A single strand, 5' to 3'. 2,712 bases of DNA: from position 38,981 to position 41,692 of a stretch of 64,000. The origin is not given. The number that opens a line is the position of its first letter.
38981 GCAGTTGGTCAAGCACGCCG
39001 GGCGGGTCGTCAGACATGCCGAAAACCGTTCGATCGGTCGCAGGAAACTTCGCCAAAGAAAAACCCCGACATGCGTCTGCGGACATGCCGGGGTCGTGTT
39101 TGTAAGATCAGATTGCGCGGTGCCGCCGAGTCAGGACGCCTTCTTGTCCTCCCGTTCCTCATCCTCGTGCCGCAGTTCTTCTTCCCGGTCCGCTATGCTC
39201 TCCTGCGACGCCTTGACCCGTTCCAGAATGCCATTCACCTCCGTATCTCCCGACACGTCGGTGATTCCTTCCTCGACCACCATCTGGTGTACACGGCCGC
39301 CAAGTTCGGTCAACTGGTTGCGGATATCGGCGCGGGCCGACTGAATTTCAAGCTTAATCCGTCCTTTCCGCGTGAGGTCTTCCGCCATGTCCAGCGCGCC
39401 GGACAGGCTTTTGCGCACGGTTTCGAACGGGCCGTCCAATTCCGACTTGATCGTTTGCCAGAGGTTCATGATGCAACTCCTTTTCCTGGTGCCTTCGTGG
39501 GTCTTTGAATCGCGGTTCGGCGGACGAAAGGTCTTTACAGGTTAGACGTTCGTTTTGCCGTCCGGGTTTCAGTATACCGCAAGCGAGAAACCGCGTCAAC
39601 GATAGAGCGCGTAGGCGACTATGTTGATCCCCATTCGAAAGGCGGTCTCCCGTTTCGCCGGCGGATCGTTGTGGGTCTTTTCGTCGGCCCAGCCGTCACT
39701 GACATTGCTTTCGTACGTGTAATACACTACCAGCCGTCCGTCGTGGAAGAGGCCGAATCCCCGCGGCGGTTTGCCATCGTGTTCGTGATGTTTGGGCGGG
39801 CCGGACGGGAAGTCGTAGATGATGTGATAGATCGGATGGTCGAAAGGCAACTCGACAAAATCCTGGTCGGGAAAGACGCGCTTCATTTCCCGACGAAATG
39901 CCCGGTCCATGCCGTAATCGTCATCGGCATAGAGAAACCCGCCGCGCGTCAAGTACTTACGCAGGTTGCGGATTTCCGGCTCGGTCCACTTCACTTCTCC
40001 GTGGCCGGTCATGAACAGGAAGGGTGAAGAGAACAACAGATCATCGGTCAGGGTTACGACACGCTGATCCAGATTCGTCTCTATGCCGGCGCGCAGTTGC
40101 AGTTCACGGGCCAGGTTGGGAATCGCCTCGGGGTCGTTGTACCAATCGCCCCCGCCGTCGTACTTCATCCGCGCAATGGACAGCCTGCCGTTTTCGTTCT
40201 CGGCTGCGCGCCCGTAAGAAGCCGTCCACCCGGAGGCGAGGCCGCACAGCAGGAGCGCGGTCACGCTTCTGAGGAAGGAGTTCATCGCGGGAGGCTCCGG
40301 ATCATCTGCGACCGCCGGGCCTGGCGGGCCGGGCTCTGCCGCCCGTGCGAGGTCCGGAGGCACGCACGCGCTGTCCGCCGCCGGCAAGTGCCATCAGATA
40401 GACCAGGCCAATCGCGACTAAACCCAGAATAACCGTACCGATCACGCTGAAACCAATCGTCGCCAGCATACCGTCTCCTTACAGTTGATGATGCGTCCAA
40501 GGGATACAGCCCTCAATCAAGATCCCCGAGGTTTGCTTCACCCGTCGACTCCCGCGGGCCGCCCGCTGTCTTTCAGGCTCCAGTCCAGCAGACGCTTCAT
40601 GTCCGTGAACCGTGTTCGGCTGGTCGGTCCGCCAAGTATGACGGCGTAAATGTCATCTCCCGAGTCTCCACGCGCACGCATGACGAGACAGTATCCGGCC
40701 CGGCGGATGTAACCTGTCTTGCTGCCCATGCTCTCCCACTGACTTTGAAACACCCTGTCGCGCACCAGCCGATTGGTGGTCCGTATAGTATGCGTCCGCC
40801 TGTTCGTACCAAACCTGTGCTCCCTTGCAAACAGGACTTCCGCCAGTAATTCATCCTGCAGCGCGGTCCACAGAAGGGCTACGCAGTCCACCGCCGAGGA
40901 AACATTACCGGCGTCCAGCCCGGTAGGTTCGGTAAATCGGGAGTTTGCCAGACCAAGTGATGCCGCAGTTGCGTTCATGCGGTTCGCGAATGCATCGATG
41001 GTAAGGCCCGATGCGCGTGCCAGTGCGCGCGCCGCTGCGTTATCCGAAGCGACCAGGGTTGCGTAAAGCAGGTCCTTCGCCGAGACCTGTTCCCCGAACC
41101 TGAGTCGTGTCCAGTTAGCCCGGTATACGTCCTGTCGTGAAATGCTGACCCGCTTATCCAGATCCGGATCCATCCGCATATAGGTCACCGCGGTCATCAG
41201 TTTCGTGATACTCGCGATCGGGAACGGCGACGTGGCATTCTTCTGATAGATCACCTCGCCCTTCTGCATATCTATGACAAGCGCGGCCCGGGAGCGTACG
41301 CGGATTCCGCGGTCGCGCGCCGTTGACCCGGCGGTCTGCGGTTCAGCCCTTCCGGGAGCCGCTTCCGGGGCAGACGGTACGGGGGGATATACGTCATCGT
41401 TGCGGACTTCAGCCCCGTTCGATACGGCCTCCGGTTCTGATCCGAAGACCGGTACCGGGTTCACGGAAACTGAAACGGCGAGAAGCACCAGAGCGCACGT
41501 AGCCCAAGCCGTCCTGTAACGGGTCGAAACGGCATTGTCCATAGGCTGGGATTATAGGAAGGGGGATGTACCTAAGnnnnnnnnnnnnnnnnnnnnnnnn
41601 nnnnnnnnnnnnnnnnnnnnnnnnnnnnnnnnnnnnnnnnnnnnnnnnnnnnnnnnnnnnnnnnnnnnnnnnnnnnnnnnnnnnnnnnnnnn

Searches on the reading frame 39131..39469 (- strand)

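Call 3: search_protein_families(library=pfam, proteins=[window:39131-39469:-], max_evalue=0.01)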
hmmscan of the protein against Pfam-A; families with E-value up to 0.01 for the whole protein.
window:39131-39469:- (112 aa): 1 family
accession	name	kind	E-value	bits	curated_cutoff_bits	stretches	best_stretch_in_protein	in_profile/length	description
PF23432.1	DUF7118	-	2.3e-05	24.2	27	1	14-107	93-186/357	Domain of unknown function (DUF7118)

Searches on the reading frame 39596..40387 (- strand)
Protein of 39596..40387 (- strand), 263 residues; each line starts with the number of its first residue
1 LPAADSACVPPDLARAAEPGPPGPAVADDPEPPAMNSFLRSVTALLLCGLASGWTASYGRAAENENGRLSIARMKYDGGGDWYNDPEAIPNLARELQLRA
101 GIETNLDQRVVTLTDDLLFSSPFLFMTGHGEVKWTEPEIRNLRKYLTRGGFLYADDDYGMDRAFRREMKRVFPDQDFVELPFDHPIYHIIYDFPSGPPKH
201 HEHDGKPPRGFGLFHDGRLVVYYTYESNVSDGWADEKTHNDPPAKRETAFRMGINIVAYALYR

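Call 3: search_protein_families(library=pfam, proteins=[window:39596-40387:-], max_evalue=0.01)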
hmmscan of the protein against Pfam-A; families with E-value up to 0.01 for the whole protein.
window:39596-40387:- (263 aa): 1 family
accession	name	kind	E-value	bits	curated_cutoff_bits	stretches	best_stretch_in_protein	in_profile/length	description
PF13709.12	DUF4159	-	3.6e-65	219.7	25.9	1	71-261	2-202/202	Domain of unknown function (DUF4159)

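Call 4: search_protein_families(library=ncbifam, proteins=[window:39596-40387:-], max_evalue=0.01)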
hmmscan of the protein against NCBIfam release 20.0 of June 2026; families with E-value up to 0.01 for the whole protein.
window:39596-40387:- (263 aa): 0 families

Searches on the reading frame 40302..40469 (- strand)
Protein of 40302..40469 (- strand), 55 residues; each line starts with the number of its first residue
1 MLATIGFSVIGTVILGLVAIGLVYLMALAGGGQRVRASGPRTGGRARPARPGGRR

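Call 70: search_protein_families(library=pfam, proteins=[window:40302-40469:-], max_evalue=0.01)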
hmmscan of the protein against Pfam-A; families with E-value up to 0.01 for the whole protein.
window:40302-40469:- (55 aa): 0 families

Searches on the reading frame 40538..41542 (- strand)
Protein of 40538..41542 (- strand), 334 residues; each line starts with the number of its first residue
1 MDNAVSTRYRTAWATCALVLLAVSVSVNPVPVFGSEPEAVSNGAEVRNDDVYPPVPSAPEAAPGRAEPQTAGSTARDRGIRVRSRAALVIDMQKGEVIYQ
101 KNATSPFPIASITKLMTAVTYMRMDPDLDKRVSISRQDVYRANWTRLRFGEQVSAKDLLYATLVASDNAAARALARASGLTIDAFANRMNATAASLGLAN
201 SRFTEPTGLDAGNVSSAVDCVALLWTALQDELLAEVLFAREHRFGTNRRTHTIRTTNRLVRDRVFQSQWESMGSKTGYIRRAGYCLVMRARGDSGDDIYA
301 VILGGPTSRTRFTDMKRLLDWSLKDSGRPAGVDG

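Call 3: search_protein_families(library=pfam, proteins=[window:40538-41542:-], max_evalue=0.01)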
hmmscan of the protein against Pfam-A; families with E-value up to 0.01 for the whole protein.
window:40538-41542:- (334 aa): 4 families
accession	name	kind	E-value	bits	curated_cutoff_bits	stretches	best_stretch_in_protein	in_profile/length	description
PF00768.25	Peptidase_S11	-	1.6e-44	152.6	27.6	1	81-306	9-238/239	D-alanyl-D-alanine carboxypeptidase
PF13354.11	Beta-lactamase2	-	1.9e-13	50.7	22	1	88-233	3-152/214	Beta-lactamase enzyme family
PF00144.29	Beta-lactamase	-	0.0022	17.7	27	1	85-124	15-67/329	Beta-lactamase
PF02113.21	Peptidase_S13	-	0.0024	17.1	22.8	0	85-120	18-54/444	D-Ala-D-Ala carboxypeptidase 3 (S13) family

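Call 4: search_protein_families(library=ncbifam, proteins=[window:40538-41542:-], max_evalue=0.01)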
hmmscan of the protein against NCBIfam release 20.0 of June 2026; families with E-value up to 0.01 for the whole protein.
window:40538-41542:- (334 aa): 11 families
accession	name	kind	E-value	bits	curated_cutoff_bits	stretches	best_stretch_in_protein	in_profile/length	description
NF008668.0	PRK11669.1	equivalog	1.1e-48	165.9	294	1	73-321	32-279/316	D-alanyl-D-alanine endopeptidase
NF007445.0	PRK10001.1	equivalog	2.4e-23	82.6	765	1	81-323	36-282/400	serine-type D-Ala-D-Ala carboxypeptidase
NF008059.0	PRK10793.1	equivalog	1.3e-20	73.5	694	1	84-323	46-289/403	D-alanyl-D-alanine carboxypeptidase DacA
NF000471.1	vanY_of_D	exception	2.4e-20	73.1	625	1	9-320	25-349/354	transpeptidase-like D-Ala-D-Ala carboxypeptidase VanY-D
NF038273.1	strep_PBP3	exception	1.5e-16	60.4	490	1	79-211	23-163/407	D-alanyl-D-alanine carboxypeptidase PBP3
NF008489.0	PRK11397.1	equivalog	1.9e-15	56.5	610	1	84-324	37-281/389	serine-type D-Ala-D-Ala carboxypeptidase DacD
NF038258.2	PBP4_Staph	exception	9.9e-14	50.9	500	1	87-211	44-176/366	penicillin-binding protein PBP4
NF033103.1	bla_class_A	equivalog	9.1e-10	38.1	200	1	89-235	17-170/257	class A beta-lactamase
NF000232.1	lactamase_L2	exception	2.7e-07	30.4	540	1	89-179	62-156/303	L2 family extended-spectrum class A beta-lactamase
NF012099.1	SubclassA2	equivalog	4.3e-06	26.1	320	1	89-234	21-176/275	class A beta-lactamase, subclass A2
NF050797.1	blaCESS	exception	1.2e-05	24.8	525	1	99-174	64-144/296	CESS family extended-spectrum class A beta-lactamase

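Call 50: search_solved_structures(query=window:40538-41542:-, max_evalue=0.001)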
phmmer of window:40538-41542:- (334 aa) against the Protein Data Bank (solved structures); distinct sequences matched with E-value up to 0.001: 39.
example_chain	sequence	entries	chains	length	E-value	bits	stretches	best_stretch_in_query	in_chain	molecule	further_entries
6muq_A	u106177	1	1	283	2e-38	135.6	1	80-331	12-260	Murein-DD-endopeptidase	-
6azi_A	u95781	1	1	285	4.6e-37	131.1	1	80-323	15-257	D-alanyl-D-alanine endopeptidase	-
4k91_A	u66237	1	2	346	1.3e-23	87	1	84-323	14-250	D-ala-D-ala-carboxypeptidase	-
3mfd_A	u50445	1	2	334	3.6e-22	82.2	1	79-307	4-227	D-alanyl-D-alanine carboxypeptidase dacB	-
3it9_A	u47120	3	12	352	5.9e-20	74.9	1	82-324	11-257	D-alanyl-D-alanine carboxypeptidase dacC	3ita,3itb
5tr7_A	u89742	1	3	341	2e-18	69.9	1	83-323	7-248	D-alanyl-D-alanine carboxypeptidase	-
5zqa_A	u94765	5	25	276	2.1e-17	66.5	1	72-325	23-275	Lmo2812 protein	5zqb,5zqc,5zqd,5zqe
6osu_A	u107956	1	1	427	1.4e-16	63.9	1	76-224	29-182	D-alanyl-D-alanine carboxypeptidase (Penicillin binding protein) family protein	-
1es4_A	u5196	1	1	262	2.8e-16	62.9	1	93-321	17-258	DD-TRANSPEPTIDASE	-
3a3j_A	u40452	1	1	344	3.3e-15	59.4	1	88-323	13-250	PBP5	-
1es3_A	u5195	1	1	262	3.5e-15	59.2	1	93-321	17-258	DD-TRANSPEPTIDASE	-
1skf_A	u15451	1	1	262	3.8e-15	59.1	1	93-321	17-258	D-ALANYL-D-ALANINE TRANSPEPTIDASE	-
1es5_A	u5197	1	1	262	4e-15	59.1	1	93-321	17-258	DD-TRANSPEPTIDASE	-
1nzo_A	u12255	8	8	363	4.2e-15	59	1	84-324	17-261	Penicillin-binding protein 5 | D-alanyl-D-alanine carboxypeptidase dacA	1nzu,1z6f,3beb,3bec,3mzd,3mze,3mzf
5j8x_A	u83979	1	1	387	5e-15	58.8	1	83-324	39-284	D-alanyl-D-alanine carboxypeptidase DacA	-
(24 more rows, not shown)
